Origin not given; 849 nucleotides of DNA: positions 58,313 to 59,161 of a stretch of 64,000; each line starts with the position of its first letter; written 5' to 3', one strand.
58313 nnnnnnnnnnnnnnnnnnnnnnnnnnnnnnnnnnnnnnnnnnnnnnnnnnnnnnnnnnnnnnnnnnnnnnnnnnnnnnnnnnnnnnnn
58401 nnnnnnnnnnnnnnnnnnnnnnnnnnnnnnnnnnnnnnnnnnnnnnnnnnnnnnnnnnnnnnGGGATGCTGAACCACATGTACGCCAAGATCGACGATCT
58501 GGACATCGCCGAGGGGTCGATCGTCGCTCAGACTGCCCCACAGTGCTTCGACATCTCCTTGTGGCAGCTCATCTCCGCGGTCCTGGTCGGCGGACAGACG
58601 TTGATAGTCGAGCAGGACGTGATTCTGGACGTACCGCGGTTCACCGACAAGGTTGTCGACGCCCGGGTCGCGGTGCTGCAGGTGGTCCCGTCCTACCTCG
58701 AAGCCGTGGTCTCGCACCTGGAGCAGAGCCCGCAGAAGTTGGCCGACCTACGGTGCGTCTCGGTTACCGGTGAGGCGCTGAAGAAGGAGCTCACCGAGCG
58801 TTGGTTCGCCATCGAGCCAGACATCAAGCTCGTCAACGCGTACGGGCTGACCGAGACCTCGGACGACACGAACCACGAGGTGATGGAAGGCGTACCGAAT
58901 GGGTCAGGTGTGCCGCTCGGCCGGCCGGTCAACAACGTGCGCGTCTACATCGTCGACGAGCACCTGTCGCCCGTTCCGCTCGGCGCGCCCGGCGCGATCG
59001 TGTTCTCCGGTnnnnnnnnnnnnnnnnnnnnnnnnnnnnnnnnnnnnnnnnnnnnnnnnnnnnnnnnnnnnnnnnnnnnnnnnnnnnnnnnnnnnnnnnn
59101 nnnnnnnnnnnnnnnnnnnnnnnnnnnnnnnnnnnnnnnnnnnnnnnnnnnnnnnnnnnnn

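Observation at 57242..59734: Half-condensation / A / T protein whose specificity pocket carries two acidic residues (predicted diamino-acid substrate)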

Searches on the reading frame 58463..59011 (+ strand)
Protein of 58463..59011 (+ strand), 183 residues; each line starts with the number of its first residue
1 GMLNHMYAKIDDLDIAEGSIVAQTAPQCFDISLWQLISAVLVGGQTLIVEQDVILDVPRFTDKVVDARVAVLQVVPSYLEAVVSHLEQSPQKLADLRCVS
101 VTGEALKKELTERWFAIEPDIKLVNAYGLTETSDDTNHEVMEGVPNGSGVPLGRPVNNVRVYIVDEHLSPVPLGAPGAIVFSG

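Call 19: search_solved_structures(query=window:58463-59011:+, max_evalue=1e-10, show_alignments=5)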
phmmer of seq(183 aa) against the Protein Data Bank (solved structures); distinct sequences matched with E-value up to 1e-10: 30.
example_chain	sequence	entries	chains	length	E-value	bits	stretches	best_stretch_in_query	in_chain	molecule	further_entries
9n1u_A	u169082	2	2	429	1.2e-37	132.8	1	1-183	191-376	Non-ribosomal peptide synthetase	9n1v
8xjz_C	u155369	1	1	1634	2.3e-30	109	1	14-182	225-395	Peptide synthetase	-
9up2_A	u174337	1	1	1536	5.2e-26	94.9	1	1-182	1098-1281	PvdL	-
9lcq_A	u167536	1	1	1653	5.6e-26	94.7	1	1-182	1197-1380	PvdL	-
9lcp_A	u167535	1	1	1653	5.6e-26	94.7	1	1-182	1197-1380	PvdL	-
9lco_A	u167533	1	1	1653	5.6e-26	94.7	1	1-182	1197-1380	PvdL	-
6mfy_A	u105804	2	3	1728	1.8e-22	83.3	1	3-183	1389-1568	Linear gramicidin synthase subunit A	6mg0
6mfz_A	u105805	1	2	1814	2e-22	83.2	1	3-183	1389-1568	Linear gramicidin synthase subunit A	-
9be3_A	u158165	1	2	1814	2e-22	83.1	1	3-183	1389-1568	Linear gramicidin synthase subunit A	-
9meh_A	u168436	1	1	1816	2.1e-22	83.1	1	3-183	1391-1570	Linear gramicidin synthase subunit A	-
9be4_A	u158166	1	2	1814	2.1e-22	83.1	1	3-183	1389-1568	Linear gramicidin synthase subunit A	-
6ea3_B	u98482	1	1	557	6.7e-20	75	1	20-182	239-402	adenylation domain of Fuscachelin synthetase component H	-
6p1j_A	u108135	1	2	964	5.3e-18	68.8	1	20-181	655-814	Txo2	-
6oyf_A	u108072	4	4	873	6.6e-18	68.5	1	20-181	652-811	Txo1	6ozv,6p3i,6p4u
1amu_A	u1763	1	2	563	1e-17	67.9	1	11-181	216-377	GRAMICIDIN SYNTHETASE 1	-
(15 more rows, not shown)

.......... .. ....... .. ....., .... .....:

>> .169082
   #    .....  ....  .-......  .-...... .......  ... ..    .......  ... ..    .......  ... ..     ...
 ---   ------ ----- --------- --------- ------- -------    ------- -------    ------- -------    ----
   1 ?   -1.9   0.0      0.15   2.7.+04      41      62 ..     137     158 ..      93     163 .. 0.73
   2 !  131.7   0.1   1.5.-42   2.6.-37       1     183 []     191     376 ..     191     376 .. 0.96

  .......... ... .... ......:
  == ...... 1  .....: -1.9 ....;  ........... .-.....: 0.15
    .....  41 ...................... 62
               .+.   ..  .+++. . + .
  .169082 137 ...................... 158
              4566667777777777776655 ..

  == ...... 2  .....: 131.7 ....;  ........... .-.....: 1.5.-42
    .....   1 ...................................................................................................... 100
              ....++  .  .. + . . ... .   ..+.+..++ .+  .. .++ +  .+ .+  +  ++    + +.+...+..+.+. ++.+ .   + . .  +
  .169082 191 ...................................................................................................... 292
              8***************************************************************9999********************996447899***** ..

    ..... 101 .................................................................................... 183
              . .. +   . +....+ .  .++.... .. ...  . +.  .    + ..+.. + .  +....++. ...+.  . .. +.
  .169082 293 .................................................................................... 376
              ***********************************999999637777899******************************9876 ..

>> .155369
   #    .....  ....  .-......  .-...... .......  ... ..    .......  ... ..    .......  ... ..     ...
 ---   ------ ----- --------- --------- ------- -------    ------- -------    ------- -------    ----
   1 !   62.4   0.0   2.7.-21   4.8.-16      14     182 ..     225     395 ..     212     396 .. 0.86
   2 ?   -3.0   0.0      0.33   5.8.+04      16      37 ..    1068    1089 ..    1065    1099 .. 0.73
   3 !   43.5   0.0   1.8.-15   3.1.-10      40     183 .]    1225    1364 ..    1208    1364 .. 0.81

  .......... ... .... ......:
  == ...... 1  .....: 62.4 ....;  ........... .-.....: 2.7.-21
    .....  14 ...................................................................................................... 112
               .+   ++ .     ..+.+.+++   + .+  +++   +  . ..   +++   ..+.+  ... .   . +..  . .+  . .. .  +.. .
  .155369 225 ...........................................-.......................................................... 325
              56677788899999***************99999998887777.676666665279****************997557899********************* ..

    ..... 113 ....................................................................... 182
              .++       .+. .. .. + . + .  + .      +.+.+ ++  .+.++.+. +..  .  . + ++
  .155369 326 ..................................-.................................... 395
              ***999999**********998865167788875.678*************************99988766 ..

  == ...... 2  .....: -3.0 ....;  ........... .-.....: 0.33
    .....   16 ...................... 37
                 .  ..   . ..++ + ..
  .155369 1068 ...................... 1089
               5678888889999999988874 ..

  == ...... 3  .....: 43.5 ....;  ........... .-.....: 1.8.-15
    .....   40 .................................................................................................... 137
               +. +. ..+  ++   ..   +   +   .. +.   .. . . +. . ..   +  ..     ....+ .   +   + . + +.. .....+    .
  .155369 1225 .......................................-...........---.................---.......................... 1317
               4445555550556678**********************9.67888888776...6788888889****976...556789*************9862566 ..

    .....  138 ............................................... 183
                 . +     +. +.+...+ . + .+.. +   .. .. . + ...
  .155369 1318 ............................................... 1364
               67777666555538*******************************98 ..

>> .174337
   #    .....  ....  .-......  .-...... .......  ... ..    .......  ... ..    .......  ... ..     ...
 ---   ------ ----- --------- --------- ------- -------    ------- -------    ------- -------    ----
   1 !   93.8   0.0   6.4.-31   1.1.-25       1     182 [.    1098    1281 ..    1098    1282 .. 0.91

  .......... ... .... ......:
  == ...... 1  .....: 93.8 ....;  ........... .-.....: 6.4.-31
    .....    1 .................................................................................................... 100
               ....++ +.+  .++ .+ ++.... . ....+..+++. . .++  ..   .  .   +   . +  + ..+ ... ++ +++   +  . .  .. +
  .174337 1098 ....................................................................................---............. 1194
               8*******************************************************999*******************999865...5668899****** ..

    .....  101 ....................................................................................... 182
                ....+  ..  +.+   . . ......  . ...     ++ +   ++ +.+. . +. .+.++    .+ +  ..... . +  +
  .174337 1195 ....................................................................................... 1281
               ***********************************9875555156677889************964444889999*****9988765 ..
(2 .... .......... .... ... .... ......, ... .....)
